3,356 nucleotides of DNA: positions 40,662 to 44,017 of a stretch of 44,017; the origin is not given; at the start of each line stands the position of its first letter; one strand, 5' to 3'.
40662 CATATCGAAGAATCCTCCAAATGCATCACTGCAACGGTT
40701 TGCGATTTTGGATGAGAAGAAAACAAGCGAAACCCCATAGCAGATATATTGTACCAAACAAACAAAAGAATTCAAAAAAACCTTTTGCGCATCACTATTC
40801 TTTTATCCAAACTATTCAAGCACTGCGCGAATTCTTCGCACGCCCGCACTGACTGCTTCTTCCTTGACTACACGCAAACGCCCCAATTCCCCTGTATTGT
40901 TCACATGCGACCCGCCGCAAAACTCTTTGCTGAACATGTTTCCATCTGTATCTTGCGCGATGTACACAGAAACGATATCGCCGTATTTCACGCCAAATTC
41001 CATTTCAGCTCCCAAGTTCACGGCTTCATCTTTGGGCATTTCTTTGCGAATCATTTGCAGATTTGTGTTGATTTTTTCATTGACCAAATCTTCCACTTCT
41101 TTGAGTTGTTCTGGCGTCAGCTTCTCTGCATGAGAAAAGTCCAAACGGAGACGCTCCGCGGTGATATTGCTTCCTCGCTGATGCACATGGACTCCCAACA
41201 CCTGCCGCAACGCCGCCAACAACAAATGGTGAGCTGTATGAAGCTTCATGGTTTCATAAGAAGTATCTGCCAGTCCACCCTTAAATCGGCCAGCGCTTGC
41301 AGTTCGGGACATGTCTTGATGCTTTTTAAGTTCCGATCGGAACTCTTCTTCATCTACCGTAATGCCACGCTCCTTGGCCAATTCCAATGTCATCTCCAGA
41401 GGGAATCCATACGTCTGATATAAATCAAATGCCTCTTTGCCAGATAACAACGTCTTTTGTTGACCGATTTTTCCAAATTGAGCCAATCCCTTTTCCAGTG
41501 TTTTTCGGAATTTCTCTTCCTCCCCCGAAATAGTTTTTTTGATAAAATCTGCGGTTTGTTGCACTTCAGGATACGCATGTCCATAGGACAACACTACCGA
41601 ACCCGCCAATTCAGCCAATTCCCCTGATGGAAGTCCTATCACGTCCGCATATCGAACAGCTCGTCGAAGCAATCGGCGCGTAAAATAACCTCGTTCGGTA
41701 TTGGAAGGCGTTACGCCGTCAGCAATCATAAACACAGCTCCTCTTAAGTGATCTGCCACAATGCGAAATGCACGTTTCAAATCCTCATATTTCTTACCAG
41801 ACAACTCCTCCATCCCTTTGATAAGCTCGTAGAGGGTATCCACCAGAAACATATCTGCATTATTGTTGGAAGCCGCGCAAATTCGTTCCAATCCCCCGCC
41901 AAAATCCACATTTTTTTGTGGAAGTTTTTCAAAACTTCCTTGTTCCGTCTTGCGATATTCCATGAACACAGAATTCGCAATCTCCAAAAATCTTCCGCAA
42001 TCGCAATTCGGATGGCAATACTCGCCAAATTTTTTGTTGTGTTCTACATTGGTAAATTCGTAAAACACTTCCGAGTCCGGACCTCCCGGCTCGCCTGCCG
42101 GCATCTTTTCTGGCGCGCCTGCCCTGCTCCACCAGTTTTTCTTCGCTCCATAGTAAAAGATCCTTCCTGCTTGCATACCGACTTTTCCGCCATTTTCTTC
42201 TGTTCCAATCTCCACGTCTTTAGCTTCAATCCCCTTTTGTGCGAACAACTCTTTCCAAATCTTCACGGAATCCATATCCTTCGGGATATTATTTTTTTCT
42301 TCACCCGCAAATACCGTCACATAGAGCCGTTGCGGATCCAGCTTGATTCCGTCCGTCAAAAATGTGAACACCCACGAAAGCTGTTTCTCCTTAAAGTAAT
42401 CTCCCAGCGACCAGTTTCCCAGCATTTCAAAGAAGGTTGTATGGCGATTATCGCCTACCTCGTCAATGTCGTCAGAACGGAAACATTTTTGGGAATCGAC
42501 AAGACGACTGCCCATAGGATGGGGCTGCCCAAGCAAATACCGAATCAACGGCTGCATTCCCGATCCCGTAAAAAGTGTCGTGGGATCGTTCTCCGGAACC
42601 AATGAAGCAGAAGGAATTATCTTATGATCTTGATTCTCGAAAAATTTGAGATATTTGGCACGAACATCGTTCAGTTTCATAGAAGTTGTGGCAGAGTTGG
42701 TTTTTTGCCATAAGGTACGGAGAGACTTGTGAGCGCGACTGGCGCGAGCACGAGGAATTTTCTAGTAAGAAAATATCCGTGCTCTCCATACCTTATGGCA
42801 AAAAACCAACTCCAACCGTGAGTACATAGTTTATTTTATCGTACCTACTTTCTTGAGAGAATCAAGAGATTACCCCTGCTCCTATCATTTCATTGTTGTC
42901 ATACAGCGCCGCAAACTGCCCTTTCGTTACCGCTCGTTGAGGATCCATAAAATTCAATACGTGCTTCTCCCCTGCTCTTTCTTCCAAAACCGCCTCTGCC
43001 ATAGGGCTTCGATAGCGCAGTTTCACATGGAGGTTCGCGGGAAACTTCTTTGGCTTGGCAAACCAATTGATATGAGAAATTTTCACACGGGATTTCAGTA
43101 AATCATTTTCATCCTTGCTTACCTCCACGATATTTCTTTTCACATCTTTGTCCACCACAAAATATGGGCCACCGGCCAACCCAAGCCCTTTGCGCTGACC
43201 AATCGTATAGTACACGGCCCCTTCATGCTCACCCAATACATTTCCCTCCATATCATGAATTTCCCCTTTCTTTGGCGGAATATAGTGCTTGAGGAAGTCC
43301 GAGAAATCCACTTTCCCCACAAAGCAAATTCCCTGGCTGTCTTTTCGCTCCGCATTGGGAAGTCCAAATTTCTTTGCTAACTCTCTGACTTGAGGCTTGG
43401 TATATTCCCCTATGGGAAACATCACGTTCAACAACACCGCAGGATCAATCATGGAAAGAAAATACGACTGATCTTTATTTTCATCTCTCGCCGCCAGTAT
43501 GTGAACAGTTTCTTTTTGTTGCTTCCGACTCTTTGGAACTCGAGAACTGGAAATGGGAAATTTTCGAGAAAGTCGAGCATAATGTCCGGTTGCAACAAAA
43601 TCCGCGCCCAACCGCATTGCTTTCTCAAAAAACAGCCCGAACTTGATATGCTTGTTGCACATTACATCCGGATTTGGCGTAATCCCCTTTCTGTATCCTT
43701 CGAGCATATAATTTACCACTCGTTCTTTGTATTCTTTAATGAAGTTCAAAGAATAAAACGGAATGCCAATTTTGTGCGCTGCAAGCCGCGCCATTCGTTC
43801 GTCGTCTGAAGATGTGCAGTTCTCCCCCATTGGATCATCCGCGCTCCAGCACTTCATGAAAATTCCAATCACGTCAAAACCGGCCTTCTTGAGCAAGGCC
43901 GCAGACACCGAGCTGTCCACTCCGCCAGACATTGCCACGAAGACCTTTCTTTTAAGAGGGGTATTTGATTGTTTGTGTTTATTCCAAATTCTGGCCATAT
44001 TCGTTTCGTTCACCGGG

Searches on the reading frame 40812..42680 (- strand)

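Call 86: search_protein_families(library=pfam, proteins=[window:40812-42680:-], max_evalue=0.00001)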
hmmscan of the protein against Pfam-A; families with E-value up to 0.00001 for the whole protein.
window:40812-42680:- (622 aa): 2 families
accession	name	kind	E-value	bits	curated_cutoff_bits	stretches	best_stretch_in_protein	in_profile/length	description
PF01411.24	tRNA-synt_2c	-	2.4e-120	403.1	30.3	1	5-466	1-436/552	tRNA synthetases class II (A)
PF07973.19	tRNA_SAD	-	3.7e-11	43.2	24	1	576-617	7-43/44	Threonyl and Alanyl tRNA synthetase second additional domain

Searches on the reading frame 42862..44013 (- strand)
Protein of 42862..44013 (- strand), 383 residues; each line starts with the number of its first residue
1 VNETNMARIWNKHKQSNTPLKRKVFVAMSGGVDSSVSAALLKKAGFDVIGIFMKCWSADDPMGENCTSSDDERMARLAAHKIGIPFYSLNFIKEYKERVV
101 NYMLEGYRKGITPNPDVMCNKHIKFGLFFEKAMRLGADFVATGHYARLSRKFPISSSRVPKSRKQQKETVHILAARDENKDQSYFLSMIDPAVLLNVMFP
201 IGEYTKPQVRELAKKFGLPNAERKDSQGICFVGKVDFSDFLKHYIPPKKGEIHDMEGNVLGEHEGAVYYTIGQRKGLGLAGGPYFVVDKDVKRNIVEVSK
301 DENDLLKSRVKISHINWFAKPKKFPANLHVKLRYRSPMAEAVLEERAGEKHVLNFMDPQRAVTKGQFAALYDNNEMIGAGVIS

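Call 86: search_protein_families(library=pfam, proteins=[window:42862-44013:-], max_evalue=0.00001)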
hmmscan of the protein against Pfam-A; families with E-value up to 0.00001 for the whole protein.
window:42862-44013:- (383 aa): 3 families
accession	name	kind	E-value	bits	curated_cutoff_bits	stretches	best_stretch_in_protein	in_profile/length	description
PF03054.22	tRNA_Me_trans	-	1e-75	254.3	20.6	1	23-234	2-202/202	tRNA methyl transferase HUP domain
PF20259.3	tRNA_Me_trans_M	-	4.3e-24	84.3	27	1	239-299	2-65/66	tRNA methyl transferase PRC-barrel domain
PF20258.4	tRNA_Me_trans_C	-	1.4e-16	61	20.6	1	310-382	4-77/77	Aminomethyltransferase beta-barrel domain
